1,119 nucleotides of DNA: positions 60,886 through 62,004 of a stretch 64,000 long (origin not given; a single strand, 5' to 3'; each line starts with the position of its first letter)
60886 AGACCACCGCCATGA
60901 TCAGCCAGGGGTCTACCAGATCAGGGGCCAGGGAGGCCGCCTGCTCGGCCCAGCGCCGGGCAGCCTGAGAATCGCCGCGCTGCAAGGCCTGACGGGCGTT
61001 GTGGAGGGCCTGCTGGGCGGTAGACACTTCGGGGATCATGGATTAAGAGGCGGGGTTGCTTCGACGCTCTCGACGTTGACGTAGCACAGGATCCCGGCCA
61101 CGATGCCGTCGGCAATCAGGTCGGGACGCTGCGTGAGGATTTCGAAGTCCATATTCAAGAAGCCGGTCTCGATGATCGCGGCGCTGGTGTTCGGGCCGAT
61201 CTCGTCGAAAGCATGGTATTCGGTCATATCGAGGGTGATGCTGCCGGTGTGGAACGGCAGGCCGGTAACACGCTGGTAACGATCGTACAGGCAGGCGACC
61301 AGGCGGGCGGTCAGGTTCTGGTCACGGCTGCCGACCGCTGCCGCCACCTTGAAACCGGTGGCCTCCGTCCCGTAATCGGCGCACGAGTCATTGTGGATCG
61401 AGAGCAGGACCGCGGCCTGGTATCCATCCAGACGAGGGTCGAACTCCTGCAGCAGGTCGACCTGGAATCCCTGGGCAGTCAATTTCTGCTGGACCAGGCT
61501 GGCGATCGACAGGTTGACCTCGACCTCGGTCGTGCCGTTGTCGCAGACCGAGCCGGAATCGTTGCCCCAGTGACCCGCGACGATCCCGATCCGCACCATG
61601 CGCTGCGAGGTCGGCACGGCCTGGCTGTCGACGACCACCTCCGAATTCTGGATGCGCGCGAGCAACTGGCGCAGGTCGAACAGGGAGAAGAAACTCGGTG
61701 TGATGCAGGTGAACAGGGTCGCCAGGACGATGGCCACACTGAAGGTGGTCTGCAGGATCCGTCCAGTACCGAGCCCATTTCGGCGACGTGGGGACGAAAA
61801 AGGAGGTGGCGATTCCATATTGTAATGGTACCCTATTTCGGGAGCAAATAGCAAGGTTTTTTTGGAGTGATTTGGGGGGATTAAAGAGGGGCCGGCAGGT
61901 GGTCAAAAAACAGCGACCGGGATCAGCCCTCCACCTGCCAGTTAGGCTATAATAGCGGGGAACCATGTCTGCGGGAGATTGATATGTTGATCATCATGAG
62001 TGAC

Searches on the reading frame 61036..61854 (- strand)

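Call 79: search_protein_families(library=pfam, proteins=[window:61036-61854:-], max_evalue=0.00001)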
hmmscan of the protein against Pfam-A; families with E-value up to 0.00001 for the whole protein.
window:61036-61854:- (272 aa): 1 family
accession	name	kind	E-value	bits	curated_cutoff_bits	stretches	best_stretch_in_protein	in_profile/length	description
PF01520.23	Amidase_3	-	7e-13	49.4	27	1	89-255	1-172/174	N-acetylmuramoyl-L-alanine amidase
